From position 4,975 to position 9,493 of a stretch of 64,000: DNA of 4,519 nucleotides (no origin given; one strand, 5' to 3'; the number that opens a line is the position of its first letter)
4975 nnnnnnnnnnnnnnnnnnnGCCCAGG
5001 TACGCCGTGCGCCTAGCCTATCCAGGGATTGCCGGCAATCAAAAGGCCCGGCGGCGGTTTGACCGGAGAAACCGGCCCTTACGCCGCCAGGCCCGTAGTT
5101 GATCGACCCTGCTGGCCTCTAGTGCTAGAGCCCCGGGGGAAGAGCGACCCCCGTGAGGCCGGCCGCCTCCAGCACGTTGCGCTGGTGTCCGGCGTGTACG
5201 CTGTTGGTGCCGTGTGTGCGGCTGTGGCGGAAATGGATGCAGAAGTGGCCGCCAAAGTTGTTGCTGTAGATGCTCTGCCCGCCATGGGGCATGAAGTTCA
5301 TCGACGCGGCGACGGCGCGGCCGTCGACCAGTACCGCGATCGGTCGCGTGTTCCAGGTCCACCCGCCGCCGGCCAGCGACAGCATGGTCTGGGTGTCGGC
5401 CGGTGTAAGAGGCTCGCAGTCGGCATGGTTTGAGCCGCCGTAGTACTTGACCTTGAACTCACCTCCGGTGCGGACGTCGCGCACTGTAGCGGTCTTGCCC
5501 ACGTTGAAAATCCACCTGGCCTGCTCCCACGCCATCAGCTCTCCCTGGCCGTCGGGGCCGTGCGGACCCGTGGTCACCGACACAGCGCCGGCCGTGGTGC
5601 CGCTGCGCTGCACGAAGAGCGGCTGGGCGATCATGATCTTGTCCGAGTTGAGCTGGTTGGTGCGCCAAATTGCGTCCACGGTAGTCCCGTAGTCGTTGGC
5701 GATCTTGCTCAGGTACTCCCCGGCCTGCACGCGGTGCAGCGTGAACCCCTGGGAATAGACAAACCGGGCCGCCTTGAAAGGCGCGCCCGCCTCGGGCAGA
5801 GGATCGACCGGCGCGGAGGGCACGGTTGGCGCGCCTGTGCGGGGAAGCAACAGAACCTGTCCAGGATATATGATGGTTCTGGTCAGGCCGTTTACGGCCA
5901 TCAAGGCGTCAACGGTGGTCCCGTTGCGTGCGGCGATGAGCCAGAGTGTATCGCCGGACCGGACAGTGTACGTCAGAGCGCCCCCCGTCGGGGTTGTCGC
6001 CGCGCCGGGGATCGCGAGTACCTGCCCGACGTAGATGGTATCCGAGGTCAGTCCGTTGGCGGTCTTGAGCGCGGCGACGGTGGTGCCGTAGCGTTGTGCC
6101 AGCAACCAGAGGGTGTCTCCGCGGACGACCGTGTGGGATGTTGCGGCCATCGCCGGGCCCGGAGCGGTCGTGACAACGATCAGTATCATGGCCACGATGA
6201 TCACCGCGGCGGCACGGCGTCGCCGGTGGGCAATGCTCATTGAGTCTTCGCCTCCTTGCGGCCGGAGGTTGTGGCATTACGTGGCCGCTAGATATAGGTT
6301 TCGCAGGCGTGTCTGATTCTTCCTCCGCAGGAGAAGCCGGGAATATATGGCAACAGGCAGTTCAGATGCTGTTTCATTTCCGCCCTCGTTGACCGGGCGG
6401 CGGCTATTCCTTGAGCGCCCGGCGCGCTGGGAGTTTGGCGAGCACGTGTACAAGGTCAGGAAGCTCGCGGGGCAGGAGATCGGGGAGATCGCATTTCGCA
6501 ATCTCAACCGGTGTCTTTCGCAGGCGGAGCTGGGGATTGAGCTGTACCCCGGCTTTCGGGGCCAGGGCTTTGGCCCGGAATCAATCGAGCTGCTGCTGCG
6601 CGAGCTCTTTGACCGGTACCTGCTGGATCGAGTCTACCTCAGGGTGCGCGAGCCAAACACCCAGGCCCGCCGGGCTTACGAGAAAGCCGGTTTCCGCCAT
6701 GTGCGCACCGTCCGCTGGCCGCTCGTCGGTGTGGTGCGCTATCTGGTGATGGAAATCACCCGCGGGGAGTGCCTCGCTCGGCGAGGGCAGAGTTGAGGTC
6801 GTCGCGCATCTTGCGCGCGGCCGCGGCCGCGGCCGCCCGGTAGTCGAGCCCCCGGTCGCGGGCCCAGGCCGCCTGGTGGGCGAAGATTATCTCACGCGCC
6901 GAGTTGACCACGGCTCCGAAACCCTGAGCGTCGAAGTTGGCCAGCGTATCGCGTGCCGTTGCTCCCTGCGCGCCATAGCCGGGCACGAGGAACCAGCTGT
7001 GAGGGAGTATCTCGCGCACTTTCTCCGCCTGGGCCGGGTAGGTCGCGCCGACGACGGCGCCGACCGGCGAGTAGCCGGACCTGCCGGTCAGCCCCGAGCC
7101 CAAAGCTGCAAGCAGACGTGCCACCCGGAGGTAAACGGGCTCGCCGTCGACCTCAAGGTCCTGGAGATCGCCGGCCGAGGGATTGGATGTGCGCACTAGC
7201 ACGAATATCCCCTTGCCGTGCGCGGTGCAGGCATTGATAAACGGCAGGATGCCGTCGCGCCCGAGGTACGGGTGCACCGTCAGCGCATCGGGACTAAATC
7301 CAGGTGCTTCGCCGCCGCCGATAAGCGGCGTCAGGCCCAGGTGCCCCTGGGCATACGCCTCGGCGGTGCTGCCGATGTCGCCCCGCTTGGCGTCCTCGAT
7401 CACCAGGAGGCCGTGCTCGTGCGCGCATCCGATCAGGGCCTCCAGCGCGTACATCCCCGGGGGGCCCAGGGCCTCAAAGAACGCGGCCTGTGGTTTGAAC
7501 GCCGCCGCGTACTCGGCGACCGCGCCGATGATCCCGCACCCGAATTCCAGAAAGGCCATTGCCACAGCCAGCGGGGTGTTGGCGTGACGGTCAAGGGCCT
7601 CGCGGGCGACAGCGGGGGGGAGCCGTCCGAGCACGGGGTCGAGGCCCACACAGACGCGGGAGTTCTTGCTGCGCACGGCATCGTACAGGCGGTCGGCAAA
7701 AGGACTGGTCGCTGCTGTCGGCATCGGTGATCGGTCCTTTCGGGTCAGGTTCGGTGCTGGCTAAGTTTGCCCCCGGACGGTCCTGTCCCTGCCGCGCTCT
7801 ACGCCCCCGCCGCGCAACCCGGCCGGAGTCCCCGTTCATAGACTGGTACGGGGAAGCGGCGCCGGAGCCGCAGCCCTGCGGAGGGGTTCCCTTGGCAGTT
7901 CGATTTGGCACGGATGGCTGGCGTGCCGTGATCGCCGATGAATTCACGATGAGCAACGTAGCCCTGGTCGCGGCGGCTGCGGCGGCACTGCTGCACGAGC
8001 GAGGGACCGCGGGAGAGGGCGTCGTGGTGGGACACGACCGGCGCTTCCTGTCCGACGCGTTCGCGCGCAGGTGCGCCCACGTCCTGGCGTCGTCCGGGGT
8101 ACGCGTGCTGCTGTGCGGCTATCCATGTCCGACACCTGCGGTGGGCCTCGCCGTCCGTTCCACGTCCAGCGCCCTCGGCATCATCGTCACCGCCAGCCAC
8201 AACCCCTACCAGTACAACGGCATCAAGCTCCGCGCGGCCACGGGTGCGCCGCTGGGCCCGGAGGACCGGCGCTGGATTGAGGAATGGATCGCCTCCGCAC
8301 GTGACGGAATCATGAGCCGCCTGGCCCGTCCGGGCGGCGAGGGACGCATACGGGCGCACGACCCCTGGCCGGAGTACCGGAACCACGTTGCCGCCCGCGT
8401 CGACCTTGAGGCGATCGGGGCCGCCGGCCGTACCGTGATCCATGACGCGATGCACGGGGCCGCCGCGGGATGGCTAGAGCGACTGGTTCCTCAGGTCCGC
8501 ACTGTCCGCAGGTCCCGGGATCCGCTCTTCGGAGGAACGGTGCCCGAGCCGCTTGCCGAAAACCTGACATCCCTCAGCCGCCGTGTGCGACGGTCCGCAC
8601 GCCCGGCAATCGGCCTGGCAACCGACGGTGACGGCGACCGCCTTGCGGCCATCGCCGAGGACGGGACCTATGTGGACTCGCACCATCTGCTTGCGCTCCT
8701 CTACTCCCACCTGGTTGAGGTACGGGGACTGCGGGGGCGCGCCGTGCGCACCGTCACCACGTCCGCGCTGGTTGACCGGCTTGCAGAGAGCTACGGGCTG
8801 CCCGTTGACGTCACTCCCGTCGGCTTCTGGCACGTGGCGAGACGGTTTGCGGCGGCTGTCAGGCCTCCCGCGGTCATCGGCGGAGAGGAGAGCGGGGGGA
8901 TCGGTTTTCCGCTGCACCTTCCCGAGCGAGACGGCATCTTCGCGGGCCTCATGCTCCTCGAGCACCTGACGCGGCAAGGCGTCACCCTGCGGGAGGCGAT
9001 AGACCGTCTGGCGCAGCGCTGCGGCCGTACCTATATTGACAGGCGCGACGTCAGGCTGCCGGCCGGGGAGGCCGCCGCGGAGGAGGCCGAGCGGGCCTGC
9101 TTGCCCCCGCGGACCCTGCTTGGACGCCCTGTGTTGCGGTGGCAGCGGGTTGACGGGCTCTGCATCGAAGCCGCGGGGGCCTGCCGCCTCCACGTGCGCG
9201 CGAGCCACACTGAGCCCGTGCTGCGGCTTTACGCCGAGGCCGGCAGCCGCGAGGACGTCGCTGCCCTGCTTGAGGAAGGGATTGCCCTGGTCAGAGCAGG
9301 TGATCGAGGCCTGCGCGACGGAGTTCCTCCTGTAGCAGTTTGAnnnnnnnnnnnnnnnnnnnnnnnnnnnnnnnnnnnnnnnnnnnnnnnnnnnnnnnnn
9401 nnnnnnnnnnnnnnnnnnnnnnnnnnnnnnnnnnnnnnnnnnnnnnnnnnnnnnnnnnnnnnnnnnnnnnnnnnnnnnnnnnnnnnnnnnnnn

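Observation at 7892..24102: ~16-kb spore-surface glycosylation island: four CotS-like kinases, three GT4 transferases, GDP-mannose and GDP-heptose supply genes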

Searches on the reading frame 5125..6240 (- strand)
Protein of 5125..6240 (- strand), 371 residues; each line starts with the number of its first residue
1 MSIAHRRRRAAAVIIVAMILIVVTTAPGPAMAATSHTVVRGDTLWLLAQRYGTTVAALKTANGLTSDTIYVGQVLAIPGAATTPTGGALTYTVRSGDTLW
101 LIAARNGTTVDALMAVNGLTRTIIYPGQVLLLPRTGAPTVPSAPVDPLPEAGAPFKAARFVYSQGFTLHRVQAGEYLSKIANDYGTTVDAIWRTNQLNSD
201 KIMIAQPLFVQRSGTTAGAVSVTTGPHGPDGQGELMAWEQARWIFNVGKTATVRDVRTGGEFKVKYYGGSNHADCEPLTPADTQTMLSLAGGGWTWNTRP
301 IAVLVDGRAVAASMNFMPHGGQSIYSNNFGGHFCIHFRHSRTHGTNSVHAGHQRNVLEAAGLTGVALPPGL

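Call 6: search_protein_families(library=pfam, proteins=[window:5125-6240:-], max_evalue=0.001)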
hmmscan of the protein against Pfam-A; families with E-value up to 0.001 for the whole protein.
window:5125-6240:- (371 aa): 4 families
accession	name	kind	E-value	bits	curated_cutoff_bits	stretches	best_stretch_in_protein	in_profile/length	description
PF01476.26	LysM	-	4.9e-48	161.3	20.9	3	36-78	1-43/43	LysM domain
PF23473.1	LysM3_LYK4_5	-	6.4e-16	58.6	29.3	1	89-133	3-47/48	LYK4/5 LysM3 domain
PF23472.1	LysM2_CERK1_LYK3_4_5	-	1.2e-06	28.7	27.4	0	89-133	6-54/56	LYK3/4/5 LysM2 domain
PF23577.1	LysM_RLK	-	0.00018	21.9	27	0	89-111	1-23/44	LysM domain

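Call 8: search_protein_families(library=ncbifam, proteins=[window:5125-6240:-], max_evalue=0.01)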
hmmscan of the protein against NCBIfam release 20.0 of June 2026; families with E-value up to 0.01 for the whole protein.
window:5125-6240:- (371 aa): 16 families
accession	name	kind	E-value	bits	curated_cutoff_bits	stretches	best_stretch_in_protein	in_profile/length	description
NF010495.0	PRK13914.1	equivalog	9e-27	94.2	647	3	14-81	7-75/481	invasion associated endopeptidase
NF004974.0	PRK06347.1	equivalog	5.1e-25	88.5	701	2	85-217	327-530/592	1,4-beta-N-acetylmuramoylhydrolase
NF041208.1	celldiv_DipM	equivalog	2.5e-22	79.7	740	2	24-86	174-236/419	cell division endopeptidase DipM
NF010723.1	PRK14125.1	equivalog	1.5e-19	69.7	60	2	13-78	12-85/87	cell division suppressor protein YneA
TIGR02899.1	spore_safA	subfamily_domain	1.8e-19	69.4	67.85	2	38-78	1-43/44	SafA/ExsA family spore coat assembly protein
NF008050.0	PRK10783.1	equivalog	2.9e-17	62.1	508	1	30-132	340-447/457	murein transglycosylase D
NF042931.1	SAG1386_EF1546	equivalog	1.5e-15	57.6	80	2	87-130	108-155/158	SAG1386/EF1546 family surface-associated protein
NF052398.1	Agg_Promo_Fact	equivalog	1.3e-13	51.6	170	1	13-82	11-78/202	aggregation-promoting factor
NF040883.1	amid_act_ActS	equivalog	2.3e-13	50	375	2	11-83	8-84/242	amidase activator ActS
NF008399.0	PRK11198.1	equivalog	8.6e-12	45.7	134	2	27-79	89-147/149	peptidoglycan-binding protein LysM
NF050804.1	CellDivDipMCaul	equivalog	3e-11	42.8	900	1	20-134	116-231/634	cell division endopeptidase DipM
TIGR02907.1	spore_VI_D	equivalog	1.1e-09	38.4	169.85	0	38-78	304-344/344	stage VI sporulation protein D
NF047755.1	LIC_10271_M23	exception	1.2e-08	34.9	180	1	13-80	4-72/207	LIC_10271 family cell wall hydrolase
NF012230.0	LWXIA_domain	equivalog_domain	1.4e-06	28.3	33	0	89-109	3-23/74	LWXIA domain-containing protein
NF033598.2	elast_bind_EbpS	equivalog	1.3e-05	24.3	300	1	34-78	449-498/498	elastin-binding protein EbpS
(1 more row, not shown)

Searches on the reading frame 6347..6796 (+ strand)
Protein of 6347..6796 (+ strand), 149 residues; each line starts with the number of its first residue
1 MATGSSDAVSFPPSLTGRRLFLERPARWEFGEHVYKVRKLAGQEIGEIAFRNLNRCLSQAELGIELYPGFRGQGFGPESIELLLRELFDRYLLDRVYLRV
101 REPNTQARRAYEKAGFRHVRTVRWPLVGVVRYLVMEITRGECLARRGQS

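Call 6: search_protein_families(library=pfam, proteins=[window:6347-6796:+], max_evalue=0.001)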
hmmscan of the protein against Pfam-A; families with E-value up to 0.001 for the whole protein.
window:6347-6796:+ (149 aa): 4 families
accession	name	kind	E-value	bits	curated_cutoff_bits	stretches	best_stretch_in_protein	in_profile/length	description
PF13302.13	Acetyltransf_3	-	2e-12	48.4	25.4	1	32-117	53-138/138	Acetyltransferase (GNAT) domain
PF00583.31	Acetyltransf_1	-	1.6e-09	38.5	20.7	1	32-116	32-116/116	Acetyltransferase (GNAT) family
PF13523.12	Acetyltransf_8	-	5.3e-05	23.3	27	1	69-122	90-143/145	Acetyltransferase (GNAT) domain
PF08445.16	FR47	-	0.00019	21.8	22.1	1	64-124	27-85/86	FR47-like protein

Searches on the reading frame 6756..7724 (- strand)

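Call 6: search_protein_families(library=pfam, proteins=[window:6756-7724:-], max_evalue=0.001)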
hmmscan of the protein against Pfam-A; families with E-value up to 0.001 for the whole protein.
window:6756-7724:- (322 aa): 1 family
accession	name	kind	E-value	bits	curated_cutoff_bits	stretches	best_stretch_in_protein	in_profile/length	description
PF00215.30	OMPdecase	-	6e-23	82.3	27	1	63-283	16-212/221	Orotidine 5'-phosphate decarboxylase / HUMPS family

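Call 8: search_protein_families(library=ncbifam, proteins=[window:6756-7724:-], max_evalue=0.01)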
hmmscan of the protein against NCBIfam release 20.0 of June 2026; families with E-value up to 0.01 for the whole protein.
window:6756-7724:- (322 aa): 3 families
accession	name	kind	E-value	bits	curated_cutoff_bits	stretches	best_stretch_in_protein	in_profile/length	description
TIGR02127.1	pyrF_sub2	equivalog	2.7e-80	269.3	110.6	1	9-285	1-253/261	orotidine-5'-phosphate decarboxylase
NF004034.0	PRK05500.1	equivalog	1.3e-19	70.1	656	1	9-271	3-233/478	bifunctional orotidine-5'-phosphate decarboxylase/orotate phosphoribosyltransferase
NF010386.0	PRK13813.1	equivalog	0.0017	18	208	1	146-262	83-184/216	orotidine 5'-phosphate decarboxylase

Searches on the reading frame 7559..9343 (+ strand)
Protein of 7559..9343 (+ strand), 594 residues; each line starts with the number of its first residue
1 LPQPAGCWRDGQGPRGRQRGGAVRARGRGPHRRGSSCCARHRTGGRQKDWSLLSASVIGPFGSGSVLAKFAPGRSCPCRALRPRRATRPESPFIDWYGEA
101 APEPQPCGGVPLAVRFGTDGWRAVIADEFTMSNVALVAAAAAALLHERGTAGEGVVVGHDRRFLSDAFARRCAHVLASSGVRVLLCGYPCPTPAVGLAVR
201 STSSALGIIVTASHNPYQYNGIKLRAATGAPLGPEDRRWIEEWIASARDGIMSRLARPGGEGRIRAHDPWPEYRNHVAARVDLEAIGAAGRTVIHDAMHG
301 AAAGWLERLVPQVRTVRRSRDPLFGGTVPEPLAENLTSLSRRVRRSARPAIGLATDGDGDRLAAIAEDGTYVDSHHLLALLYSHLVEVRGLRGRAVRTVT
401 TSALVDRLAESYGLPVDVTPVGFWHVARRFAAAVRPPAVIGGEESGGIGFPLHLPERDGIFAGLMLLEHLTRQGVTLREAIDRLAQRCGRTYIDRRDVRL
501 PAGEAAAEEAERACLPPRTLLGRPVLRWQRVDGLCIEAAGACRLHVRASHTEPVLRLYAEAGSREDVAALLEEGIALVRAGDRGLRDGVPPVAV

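Call 5: search_protein_families(library=pfam, proteins=[window:7559-9343:+], max_evalue=0.001)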
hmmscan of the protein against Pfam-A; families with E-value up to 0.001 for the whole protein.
window:7559-9343:+ (594 aa): 4 families
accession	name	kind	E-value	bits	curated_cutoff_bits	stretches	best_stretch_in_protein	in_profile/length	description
PF02878.22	PGM_PMM_I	-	2.7e-37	128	22.5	1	115-246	3-133/138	Phosphoglucomutase/phosphomannomutase, alpha/beta/alpha domain I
PF02880.22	PGM_PMM_III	-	2.4e-21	76.4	20.7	1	373-486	1-113/115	Phosphoglucomutase/phosphomannomutase, alpha/beta/alpha domain III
PF02879.22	PGM_PMM_II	-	2.2e-17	63.9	29.3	1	272-369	2-103/103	Phosphoglucomutase/phosphomannomutase, alpha/beta/alpha domain II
PF00408.26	PGM_PMM_IV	-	2.5e-06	27.9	23.1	1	533-573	33-64/68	Phosphoglucomutase/phosphomannomutase, C-terminal domain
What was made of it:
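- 7892..9343 (+): ManB-like phosphohexomutase (PGM/PMM superfamily, 483 aa). It converges on ManC with a 53-nt 3' overlap. All four PGM_PMM domains are present (call 5).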

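Call 7: search_protein_families(library=ncbifam, proteins=[window:7559-9343:+], max_evalue=0.01)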
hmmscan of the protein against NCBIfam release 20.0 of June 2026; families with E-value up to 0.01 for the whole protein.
window:7559-9343:+ (594 aa): 7 families
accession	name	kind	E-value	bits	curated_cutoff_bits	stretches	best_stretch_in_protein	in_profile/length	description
TIGR03990.1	Arch_GlmM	equivalog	2.5e-82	277.1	439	1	116-577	4-443/444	phosphoglucosamine mutase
TIGR01455.1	glmM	equivalog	2.4e-49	168.3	447.55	1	116-573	1-435/442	phosphoglucosamine mutase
NF007088.0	PRK09542.1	equivalog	9.8e-36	123.7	618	1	122-580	18-455/456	phosphomannomutase/phosphoglucomutase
NF005737.0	PRK07564.1-1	equivalog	3.4e-28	98.6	378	1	147-499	45-418/543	alpha-D-glucose phosphate-specific phosphoglucomutase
TIGR01132.1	pgm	equivalog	1.4e-24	86.5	778.05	2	110-309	36-248/546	phosphoglucomutase (alpha-D-glucose-1,6-bisphosphate-dependent)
NF046027.1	PhglucPhmanMutPgmG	equivalog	4e-24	85.1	600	1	122-572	16-444/460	phosphoglucomutase/phosphomannomutase PgmG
NF011943.0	PRK15414.1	subfamily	7.6e-15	54.9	801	1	154-570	40-443/456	phosphomannomutase CpsG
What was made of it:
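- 7892..9343 (+): The best NCBIfam hit is archaeal-type GlmM, 277 bits, below its 439 cutoff (call 7), so substrate is unresolved.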
